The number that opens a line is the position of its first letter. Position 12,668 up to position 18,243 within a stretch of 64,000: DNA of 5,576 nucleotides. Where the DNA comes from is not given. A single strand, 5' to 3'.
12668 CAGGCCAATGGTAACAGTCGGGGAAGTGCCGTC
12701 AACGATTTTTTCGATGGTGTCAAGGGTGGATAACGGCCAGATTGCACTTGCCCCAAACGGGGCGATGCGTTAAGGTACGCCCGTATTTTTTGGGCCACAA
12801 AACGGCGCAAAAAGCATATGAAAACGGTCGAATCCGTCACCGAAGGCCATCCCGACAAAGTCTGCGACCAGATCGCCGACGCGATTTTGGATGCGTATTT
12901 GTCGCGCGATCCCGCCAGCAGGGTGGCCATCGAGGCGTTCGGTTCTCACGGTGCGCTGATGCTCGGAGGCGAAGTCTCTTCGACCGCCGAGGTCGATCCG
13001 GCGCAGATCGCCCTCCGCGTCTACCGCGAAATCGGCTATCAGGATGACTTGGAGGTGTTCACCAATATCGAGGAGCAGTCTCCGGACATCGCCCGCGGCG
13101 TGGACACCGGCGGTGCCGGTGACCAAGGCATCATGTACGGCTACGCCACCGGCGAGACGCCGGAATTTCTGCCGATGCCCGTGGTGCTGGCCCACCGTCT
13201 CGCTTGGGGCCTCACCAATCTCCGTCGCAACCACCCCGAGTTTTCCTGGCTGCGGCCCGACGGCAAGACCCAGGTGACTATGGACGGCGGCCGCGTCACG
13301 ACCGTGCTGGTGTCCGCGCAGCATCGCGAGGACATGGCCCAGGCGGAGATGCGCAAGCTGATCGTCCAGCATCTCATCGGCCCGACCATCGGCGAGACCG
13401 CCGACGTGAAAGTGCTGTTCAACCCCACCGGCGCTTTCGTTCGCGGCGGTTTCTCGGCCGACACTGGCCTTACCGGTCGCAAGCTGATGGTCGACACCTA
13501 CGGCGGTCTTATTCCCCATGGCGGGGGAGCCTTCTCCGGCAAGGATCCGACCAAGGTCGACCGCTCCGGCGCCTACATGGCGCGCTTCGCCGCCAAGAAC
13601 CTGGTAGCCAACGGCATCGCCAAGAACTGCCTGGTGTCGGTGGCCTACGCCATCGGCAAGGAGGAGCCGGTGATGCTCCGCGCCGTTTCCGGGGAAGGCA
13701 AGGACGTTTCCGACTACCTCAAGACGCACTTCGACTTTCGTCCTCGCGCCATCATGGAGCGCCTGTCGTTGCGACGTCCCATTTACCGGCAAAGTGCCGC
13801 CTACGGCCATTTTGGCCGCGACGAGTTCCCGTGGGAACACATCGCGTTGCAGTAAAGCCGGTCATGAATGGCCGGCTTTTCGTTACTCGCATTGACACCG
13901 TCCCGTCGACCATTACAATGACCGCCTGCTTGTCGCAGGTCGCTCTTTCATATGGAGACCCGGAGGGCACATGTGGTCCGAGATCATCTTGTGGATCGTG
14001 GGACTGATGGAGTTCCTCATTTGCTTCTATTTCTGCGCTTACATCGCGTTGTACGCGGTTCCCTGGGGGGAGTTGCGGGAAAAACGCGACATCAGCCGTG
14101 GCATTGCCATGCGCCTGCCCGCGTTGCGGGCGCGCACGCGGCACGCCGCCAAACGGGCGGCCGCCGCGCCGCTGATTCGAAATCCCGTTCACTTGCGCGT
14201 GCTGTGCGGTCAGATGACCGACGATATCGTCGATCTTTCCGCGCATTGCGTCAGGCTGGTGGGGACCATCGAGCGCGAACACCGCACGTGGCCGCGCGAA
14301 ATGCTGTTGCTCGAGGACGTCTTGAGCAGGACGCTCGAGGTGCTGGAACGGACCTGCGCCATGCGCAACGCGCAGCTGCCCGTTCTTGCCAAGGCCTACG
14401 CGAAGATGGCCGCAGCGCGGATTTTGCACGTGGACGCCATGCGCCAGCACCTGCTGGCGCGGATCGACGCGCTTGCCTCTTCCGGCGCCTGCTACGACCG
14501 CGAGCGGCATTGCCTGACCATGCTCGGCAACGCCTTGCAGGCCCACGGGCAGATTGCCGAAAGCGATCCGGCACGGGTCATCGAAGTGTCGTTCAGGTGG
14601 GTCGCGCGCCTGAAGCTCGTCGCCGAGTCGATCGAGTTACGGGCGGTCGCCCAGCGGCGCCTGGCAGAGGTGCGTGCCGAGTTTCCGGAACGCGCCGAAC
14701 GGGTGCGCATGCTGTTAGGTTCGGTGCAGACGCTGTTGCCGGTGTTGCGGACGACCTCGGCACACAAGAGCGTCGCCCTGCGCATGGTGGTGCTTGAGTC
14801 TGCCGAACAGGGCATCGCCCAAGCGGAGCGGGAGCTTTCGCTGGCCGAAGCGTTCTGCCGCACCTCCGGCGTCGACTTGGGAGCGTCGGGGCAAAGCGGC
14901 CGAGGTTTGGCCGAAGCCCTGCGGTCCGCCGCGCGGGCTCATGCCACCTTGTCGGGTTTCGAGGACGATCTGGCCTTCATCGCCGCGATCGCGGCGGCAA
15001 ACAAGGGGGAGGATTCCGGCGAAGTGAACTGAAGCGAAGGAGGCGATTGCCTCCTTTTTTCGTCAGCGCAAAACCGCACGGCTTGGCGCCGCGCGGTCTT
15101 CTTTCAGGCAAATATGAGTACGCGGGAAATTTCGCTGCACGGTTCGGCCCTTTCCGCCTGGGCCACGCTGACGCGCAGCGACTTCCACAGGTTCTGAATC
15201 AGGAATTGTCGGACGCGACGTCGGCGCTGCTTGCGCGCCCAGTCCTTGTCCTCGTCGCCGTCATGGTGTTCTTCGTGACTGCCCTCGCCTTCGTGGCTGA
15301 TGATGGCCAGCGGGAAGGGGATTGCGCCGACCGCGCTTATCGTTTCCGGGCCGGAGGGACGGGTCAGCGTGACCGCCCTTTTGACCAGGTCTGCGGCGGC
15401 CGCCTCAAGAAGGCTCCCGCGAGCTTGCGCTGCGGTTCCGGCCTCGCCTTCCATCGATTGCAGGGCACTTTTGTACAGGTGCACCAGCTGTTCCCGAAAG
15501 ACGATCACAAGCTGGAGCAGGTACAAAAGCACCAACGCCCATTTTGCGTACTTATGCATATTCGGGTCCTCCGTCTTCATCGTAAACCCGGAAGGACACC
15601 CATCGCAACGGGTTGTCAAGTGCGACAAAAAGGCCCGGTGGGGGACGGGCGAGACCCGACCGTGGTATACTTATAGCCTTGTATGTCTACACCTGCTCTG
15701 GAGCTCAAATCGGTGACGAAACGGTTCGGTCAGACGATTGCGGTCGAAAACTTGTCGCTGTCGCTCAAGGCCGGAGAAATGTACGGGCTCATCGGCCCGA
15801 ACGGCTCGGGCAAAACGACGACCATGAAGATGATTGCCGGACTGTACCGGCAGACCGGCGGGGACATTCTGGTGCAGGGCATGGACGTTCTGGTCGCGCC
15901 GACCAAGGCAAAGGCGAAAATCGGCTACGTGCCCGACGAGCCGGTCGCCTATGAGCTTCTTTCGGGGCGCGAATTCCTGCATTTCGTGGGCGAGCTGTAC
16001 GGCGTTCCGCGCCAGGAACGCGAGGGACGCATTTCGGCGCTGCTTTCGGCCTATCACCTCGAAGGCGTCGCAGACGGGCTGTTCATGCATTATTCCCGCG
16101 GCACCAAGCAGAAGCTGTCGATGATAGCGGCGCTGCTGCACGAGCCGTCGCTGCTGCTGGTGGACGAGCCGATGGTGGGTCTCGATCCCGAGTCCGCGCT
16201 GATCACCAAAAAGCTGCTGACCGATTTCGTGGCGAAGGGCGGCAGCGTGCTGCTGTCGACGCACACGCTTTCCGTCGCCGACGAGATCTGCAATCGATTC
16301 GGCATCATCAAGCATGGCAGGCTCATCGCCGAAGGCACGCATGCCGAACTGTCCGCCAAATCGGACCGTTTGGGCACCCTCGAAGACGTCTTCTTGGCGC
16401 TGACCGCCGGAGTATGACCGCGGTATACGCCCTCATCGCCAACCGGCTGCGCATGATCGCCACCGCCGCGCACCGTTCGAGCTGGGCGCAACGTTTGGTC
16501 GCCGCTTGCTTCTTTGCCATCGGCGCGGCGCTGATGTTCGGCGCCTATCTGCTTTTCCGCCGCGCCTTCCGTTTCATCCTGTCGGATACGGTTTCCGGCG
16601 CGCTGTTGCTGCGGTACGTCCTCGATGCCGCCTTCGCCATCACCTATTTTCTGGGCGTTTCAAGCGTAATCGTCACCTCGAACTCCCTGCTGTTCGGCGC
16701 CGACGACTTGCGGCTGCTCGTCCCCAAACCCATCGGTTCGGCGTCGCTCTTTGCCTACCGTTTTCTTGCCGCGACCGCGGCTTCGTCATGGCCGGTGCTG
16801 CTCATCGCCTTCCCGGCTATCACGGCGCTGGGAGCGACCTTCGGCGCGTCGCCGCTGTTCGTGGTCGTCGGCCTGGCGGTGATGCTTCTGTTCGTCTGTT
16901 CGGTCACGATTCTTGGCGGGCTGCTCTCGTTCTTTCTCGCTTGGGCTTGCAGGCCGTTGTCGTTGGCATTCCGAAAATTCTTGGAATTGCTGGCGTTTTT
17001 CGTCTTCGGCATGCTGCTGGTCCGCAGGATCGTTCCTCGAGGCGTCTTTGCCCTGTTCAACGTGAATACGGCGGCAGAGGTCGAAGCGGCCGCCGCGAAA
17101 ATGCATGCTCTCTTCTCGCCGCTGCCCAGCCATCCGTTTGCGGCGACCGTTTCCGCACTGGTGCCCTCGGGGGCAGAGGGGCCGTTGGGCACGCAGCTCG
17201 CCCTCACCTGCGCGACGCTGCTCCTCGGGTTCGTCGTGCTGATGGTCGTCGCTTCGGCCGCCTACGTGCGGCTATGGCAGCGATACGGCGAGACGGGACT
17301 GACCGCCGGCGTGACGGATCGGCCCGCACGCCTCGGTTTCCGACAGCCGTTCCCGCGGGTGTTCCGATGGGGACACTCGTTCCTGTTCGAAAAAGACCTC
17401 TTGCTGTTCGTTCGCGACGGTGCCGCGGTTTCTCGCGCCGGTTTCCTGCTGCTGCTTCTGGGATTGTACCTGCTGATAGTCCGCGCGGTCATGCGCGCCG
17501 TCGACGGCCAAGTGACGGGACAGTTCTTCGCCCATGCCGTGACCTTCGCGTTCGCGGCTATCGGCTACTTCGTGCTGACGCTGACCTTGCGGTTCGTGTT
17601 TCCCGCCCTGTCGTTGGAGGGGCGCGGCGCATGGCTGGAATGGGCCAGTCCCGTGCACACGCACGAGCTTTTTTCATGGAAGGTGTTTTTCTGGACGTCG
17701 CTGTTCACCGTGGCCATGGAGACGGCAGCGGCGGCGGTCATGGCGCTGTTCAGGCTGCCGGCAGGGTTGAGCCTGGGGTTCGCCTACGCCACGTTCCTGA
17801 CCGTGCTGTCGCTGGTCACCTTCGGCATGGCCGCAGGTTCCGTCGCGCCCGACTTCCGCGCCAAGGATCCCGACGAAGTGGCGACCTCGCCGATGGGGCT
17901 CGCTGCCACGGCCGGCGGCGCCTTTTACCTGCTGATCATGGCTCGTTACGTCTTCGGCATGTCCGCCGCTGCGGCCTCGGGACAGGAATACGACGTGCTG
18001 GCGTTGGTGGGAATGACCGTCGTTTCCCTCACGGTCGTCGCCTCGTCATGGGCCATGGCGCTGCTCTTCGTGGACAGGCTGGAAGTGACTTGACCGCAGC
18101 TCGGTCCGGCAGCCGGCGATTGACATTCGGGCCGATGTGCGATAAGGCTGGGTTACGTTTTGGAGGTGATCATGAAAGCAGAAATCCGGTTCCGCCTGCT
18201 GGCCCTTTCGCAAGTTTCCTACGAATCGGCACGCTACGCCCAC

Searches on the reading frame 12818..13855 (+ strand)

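Call 50: search_protein_families(library=pfam, proteins=[window:12818-13855:+], max_evalue=0.0001)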
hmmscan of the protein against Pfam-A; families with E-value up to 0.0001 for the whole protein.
window:12818-13855:+ (345 aa): 3 families
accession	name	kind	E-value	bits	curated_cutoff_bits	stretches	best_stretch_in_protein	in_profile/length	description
PF02773.21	S-AdoMet_synt_C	-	3.3e-54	183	25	1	210-340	2-137/138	S-adenosylmethionine synthetase, C-terminal domain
PF02772.21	S-AdoMet_synt_M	-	2.1e-32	112.2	29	1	99-207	3-120/120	S-adenosylmethionine synthetase, central domain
PF00438.25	S-AdoMet_synt_N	-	2.3e-27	95.8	33.1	1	2-88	4-98/99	S-adenosylmethionine synthetase, N-terminal domain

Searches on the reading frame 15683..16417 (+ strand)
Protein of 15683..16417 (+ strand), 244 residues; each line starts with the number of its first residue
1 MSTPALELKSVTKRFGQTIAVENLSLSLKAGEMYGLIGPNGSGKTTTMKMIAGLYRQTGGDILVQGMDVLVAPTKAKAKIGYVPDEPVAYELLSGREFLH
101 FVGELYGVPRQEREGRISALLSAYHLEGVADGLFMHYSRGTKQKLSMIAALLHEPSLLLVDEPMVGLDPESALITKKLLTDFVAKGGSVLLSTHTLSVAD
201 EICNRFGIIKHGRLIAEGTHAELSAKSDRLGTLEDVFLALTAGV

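Call 50: search_protein_families(library=pfam, proteins=[window:15683-16417:+], max_evalue=0.0001)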
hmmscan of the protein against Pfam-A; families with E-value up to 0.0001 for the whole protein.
window:15683-16417:+ (244 aa): 3 families
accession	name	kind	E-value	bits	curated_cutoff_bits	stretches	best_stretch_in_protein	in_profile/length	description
PF00005.33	ABC_tran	-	2.7e-26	93.2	25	1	22-164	2-136/137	ABC transporter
PF13304.12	AAA_21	-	1.4e-12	48.7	27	1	136-195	237-299/304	AAA domain, putative AbiEii toxin, Type IV TA system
PF13604.12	AAA_30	-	1.7e-05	25.1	27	1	17-78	6-59/191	AAA domain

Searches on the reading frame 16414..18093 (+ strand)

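Call 50: search_protein_families(library=pfam, proteins=[window:16414-18093:+], max_evalue=0.0001)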
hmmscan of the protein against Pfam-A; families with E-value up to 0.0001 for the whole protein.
window:16414-18093:+ (559 aa): 1 family
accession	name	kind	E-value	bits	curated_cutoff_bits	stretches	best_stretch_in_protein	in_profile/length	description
PF16949.11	ABC_tran_2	-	3.1e-35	122.5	25.7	1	32-548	10-517/542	Putative ATP-binding cassette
